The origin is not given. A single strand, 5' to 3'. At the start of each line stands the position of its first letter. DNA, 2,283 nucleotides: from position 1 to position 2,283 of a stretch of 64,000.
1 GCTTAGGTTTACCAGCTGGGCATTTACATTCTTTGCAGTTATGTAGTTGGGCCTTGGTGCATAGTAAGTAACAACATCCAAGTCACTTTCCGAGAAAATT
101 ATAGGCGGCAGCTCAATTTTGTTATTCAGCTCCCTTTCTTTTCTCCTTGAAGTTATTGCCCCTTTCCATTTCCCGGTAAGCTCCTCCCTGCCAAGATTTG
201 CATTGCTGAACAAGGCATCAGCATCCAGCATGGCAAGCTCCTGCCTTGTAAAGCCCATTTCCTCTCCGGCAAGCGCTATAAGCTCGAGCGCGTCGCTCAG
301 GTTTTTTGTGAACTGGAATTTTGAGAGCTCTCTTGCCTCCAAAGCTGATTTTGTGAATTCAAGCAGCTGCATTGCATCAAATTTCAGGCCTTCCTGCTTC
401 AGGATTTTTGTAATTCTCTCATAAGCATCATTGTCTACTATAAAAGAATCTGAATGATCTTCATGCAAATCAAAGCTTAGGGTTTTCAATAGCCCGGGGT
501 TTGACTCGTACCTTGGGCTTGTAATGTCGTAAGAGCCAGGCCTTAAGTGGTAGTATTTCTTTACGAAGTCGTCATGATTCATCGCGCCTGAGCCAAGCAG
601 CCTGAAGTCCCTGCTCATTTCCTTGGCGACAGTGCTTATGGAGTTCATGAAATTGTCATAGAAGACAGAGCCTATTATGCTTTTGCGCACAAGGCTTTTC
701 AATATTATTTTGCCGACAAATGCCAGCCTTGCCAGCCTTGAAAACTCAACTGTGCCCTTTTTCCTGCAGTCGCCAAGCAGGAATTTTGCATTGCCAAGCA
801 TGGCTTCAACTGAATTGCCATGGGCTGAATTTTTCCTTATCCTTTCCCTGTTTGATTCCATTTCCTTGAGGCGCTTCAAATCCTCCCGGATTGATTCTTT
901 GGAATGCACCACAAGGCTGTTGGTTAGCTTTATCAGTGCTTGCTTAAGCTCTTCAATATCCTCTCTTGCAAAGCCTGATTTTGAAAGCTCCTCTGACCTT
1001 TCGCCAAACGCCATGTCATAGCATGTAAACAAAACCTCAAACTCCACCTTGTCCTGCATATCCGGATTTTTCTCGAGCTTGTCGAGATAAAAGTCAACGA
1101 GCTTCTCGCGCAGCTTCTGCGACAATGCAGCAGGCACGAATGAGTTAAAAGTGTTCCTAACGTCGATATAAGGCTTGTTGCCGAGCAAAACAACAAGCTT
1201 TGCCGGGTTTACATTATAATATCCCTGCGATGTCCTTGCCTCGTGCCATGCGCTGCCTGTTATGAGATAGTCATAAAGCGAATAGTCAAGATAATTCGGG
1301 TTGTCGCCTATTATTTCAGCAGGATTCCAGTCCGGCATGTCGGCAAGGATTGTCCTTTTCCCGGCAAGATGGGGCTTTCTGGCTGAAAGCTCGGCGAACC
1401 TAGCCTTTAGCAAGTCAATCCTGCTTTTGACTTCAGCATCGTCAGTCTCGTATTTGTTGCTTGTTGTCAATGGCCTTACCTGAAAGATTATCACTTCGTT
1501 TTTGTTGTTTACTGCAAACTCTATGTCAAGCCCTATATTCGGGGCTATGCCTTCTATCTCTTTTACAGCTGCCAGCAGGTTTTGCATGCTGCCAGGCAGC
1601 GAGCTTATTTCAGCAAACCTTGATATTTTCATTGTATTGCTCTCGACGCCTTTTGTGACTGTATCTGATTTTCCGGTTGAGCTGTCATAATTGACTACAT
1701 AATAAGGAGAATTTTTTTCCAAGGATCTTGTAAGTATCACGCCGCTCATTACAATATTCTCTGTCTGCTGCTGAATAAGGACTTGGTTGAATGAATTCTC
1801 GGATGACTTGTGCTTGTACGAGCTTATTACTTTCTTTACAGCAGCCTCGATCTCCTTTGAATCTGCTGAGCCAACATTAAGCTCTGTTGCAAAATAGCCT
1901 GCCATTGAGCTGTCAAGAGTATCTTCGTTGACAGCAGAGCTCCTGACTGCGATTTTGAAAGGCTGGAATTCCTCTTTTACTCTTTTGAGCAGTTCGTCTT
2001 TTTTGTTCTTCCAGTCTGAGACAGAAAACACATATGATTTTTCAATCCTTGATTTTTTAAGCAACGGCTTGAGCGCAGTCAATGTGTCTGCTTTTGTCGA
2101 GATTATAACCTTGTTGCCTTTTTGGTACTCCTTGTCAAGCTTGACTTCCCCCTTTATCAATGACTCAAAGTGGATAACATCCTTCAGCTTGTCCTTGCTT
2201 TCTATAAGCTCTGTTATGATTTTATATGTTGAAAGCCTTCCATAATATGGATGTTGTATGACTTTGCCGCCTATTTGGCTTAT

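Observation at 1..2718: Cytidylyltransferase fused to a PPDK/PEP-synthase-type ATP-grasp (kinase-like) domain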

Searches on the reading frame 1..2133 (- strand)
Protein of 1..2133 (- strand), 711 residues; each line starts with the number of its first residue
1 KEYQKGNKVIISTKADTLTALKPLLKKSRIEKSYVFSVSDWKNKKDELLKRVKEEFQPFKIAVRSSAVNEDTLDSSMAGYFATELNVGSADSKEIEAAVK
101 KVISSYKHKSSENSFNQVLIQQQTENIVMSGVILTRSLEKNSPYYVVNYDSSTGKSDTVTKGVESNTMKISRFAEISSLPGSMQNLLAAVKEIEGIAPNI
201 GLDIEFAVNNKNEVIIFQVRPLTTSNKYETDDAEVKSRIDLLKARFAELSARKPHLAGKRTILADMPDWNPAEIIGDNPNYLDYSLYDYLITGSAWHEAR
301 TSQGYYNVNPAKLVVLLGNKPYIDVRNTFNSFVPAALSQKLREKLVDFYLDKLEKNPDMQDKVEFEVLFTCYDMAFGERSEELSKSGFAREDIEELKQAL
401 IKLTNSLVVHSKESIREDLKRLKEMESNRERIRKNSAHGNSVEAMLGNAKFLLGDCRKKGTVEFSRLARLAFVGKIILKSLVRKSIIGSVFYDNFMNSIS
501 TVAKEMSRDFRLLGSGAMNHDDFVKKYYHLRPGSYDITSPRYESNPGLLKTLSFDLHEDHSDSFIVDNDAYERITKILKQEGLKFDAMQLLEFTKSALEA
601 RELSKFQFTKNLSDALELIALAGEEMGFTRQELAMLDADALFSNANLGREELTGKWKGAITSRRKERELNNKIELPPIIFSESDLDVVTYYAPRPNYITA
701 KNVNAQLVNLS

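Call 55: search_protein_representatives(protein=window:1-2133:-)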
Query: 711 residues. Proteins with E-value up to 0.001 (for the whole library): 3186; up to 1e-10: 2231; up to 1e-30: 1344. The best 150 are listed.
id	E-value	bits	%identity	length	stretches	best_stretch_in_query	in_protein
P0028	4.3e-246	834.9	57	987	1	5-710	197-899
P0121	2.3e-204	697.0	47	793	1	12-710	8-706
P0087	2.2e-195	667.4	57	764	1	2-550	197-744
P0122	2.7e-194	663.8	45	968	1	4-710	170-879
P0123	3.3e-187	640.3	44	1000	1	9-710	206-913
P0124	1.6e-186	638.1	49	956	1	9-711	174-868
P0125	9.1e-184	629.0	43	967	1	7-710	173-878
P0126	6.5e-183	626.2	52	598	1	143-710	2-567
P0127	1.5e-178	611.8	66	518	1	272-708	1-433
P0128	1.9e-173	594.8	44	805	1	13-707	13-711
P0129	7.6e-172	589.6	44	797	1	11-710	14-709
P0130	3.1e-166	571.0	40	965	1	8-710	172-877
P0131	9.9e-160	549.6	43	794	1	6-707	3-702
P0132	1.5e-157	542.4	40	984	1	12-708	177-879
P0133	3.3e-156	537.9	39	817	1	6-710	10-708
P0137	1.2e-153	529.5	42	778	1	11-711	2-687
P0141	1.6e-146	505.9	39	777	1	20-709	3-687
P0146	1.6e-141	489.4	39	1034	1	7-709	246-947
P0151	4.7e-139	481.2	38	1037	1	9-707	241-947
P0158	6.5e-137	474.2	38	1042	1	7-710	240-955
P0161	2.3e-135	469.1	40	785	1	11-708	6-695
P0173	2.6e-132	459.0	37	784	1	13-707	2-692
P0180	3.5e-131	455.2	38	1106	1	8-708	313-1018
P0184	2.1e-130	452.7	35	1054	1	9-710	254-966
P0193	2.6e-127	442.4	36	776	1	36-708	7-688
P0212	1.4e-123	430.2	36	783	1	5-709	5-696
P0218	9.6e-123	427.4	38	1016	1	9-710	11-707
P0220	3.6e-122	425.5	37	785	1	13-706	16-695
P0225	8.8e-122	424.2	35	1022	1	11-710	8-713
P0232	4.4e-121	421.9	35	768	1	34-708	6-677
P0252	1.3e-118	413.7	34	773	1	11-708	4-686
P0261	4.0e-118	412.1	36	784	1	11-710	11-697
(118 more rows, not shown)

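Call 56: search_protein_families(library=pfam, proteins=[P0146, P0151, P0158, P0180, P0184, P0218, P0225, P0121, P0128, P0133], max_evalue=0.0001)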
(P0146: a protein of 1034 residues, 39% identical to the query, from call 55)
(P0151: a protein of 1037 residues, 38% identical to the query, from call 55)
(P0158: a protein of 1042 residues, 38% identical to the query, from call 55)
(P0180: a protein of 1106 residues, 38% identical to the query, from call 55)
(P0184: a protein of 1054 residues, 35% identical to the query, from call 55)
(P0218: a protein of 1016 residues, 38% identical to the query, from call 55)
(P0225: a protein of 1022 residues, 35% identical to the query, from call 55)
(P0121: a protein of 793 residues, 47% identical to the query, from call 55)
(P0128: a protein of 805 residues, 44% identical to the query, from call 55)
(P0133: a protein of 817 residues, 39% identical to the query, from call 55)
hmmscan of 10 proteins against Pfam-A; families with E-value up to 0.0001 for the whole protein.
P0146 (1034 aa): 3 families
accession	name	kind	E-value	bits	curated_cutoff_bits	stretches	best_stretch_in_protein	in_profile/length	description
PF01326.24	PPDK_N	-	3.4e-17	63.2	27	1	281-380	82-197/328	Pyruvate phosphate dikinase, AMP/ATP-binding domain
PF00391.29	PEP-utilizers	-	1.1e-11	44.7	23.1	1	959-1028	4-71/72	PEP-utilising enzyme, mobile domain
PF12804.13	NTP_transf_3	-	6.9e-07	30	27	1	35-137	22-129/160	MobA-like NTP transferase domain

P0151 (1037 aa): 2 families
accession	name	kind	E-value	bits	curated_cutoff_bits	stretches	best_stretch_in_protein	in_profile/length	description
PF00391.29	PEP-utilizers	-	6.2e-11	42.2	23.1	1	960-1029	3-70/72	PEP-utilising enzyme, mobile domain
PF01326.24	PPDK_N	-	2.6e-10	40.5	27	0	274-374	82-192/328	Pyruvate phosphate dikinase, AMP/ATP-binding domain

P0158 (1042 aa): 2 families
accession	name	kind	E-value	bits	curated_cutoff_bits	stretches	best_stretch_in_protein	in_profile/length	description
PF00391.29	PEP-utilizers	-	2.2e-12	46.9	23.1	1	966-1035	4-71/72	PEP-utilising enzyme, mobile domain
PF01326.24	PPDK_N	-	1.3e-10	41.5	27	0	275-373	82-193/328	Pyruvate phosphate dikinase, AMP/ATP-binding domain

P0180 (1106 aa): 2 families
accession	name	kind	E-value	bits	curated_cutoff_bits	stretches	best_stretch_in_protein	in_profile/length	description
PF01326.24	PPDK_N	-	1.2e-18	67.9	27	2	353-447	88-195/328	Pyruvate phosphate dikinase, AMP/ATP-binding domain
PF00391.29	PEP-utilizers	-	6e-12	45.4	23.1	1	1030-1101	3-72/72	PEP-utilising enzyme, mobile domain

P0184 (1054 aa): 3 families
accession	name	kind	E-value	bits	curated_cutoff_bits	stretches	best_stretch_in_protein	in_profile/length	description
PF00391.29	PEP-utilizers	-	8.6e-12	44.9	23.1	1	978-1046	4-70/72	PEP-utilising enzyme, mobile domain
PF01326.24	PPDK_N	-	3.2e-09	37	27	0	292-392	87-200/328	Pyruvate phosphate dikinase, AMP/ATP-binding domain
PF12804.13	NTP_transf_3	-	3.6e-05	24.4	27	1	45-135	22-114/160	MobA-like NTP transferase domain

P0218 (1016 aa): 4 families
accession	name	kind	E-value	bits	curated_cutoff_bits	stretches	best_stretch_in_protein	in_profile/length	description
PF07722.19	Peptidase_C26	-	1.9e-23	83.8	20.5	1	819-991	26-219/219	Peptidase C26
PF01326.24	PPDK_N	-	6.9e-15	55.6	27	2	5-111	46-149/328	Pyruvate phosphate dikinase, AMP/ATP-binding domain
PF00391.29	PEP-utilizers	-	3.8e-13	49.3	23.1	1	718-787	5-72/72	PEP-utilising enzyme, mobile domain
PF00117.34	GATase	-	3.5e-10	40.3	22.8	1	884-993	62-174/190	Glutamine amidotransferase class-I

P0225 (1022 aa): 4 families
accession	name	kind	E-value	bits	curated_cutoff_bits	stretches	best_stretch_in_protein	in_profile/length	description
PF07722.19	Peptidase_C26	-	1e-21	78.2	20.5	1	821-1001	18-219/219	Peptidase C26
PF01326.24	PPDK_N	-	3.6e-14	53.2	27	1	47-138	90-192/328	Pyruvate phosphate dikinase, AMP/ATP-binding domain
PF00117.34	GATase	-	1.1e-12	48.5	22.8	1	894-1006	64-177/190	Glutamine amidotransferase class-I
PF00391.29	PEP-utilizers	-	3.1e-10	39.9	23.1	1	730-780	7-56/72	PEP-utilising enzyme, mobile domain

P0121 (793 aa): 2 families
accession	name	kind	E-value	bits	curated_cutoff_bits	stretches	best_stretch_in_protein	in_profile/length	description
PF01326.24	PPDK_N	-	4.9e-15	56.1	27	1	53-133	99-189/328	Pyruvate phosphate dikinase, AMP/ATP-binding domain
PF00391.29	PEP-utilizers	-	8.3e-11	41.8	23.1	1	717-784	3-69/72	PEP-utilising enzyme, mobile domain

P0128 (805 aa): 2 families
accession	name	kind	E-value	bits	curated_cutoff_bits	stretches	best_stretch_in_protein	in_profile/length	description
PF01326.24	PPDK_N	-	3.1e-15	56.7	27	1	51-108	91-149/328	Pyruvate phosphate dikinase, AMP/ATP-binding domain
PF00391.29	PEP-utilizers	-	1e-11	44.7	23.1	1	728-795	5-70/72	PEP-utilising enzyme, mobile domain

P0133 (817 aa): 2 families
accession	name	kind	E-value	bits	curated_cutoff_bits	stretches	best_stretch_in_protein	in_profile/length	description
PF00391.29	PEP-utilizers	-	1.9e-12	47.1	23.1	1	720-789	4-71/72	PEP-utilising enzyme, mobile domain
PF01326.24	PPDK_N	-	4.6e-11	43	27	1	56-140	96-189/328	Pyruvate phosphate dikinase, AMP/ATP-binding domain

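Call 57: find_encoding_contigs(protein=P0146, flank=8000, max_places=2)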
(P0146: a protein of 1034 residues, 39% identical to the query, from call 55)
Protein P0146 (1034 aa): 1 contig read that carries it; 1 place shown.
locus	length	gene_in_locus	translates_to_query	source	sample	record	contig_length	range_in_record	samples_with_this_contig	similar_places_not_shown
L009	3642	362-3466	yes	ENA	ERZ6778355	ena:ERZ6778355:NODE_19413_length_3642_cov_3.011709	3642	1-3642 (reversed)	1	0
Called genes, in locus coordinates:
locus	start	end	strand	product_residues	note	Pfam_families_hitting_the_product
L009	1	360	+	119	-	?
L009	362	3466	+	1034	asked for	PF12804:NTP_transf_3 (weak), PF01326:PPDK_N, PF00391:PEP-utilizers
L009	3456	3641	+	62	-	?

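Call 58: find_encoding_contigs(protein=P0121, flank=8000, max_places=2)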
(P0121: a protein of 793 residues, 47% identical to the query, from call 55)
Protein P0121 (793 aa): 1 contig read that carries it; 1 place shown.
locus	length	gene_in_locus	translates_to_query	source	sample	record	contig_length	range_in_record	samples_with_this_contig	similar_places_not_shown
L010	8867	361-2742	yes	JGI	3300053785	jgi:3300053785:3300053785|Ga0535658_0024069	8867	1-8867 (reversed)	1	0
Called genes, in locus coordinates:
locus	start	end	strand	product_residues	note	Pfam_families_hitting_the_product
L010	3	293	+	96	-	?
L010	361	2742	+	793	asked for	PF01326:PPDK_N, PF00391:PEP-utilizers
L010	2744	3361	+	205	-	PF00117:GATase, PF07722:Peptidase_C26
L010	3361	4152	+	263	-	PF00483:NTP_transferase, PF12804:NTP_transf_3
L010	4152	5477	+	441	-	-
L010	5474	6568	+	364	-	PF14306:PUA_2, PF01747:ATP-sulfurylase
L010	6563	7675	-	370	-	PF00884:Sulfatase, PF01663:Phosphodiest (faint), PF02995:DUF229 (weak), PF16347:SGSH_C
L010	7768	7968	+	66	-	-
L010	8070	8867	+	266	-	?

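Call 60: list_cluster_members(proteins=[P0137, P0141, P0161, P0173, P0193, P0212, P0220, P0232, P0252, P0261])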
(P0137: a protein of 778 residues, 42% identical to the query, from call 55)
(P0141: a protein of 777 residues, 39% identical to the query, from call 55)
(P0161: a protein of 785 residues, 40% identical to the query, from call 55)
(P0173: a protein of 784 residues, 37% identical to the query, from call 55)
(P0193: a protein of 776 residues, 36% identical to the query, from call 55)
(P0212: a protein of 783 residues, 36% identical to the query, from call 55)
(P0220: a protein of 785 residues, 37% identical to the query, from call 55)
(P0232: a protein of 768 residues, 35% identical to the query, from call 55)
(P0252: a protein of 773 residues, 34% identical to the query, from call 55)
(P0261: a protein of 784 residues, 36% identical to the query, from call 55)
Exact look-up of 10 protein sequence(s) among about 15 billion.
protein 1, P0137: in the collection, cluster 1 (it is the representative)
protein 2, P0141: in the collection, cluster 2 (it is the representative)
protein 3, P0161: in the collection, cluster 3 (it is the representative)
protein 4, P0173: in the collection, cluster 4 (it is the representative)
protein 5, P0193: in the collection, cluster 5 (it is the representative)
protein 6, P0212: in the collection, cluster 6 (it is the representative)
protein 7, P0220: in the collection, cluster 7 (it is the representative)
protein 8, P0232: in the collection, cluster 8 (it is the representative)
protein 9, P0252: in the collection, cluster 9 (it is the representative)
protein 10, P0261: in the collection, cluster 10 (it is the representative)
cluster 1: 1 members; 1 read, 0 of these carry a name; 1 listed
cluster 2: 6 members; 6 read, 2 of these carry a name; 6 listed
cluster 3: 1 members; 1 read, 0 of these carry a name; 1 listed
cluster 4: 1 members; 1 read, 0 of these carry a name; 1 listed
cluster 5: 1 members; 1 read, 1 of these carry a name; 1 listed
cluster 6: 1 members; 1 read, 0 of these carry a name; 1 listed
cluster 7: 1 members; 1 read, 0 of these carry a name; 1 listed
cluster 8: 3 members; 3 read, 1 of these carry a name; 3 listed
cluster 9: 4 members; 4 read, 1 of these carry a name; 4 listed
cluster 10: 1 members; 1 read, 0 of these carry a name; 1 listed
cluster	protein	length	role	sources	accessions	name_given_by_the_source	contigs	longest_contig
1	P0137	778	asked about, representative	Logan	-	-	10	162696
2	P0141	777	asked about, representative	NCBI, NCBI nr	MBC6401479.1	MAG: hypothetical protein GDA37_10825 [Ekhidna sp.] | hypothetical protein [Ekhidna sp.]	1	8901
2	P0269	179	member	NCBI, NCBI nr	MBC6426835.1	MAG: hypothetical protein GDA51_10290 [Ekhidna sp.] | hypothetical protein [Ekhidna sp.]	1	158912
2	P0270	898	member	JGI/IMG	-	-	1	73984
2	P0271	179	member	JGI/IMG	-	-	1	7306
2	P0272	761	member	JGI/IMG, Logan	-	-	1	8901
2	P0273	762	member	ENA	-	-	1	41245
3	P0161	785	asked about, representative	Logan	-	-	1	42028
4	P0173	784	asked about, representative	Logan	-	-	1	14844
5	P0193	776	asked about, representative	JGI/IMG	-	hypothetical protein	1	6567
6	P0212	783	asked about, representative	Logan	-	-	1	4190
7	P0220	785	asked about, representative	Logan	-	-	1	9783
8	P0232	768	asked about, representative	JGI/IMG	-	phosphohistidine swiveling domain-containing protein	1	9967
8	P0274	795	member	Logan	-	-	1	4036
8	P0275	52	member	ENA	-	-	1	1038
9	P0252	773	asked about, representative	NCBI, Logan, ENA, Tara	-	strand:+ start:2362 stop:4683 length:2322 start_codon:yes stop_codon:yes ...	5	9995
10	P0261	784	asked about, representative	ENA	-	-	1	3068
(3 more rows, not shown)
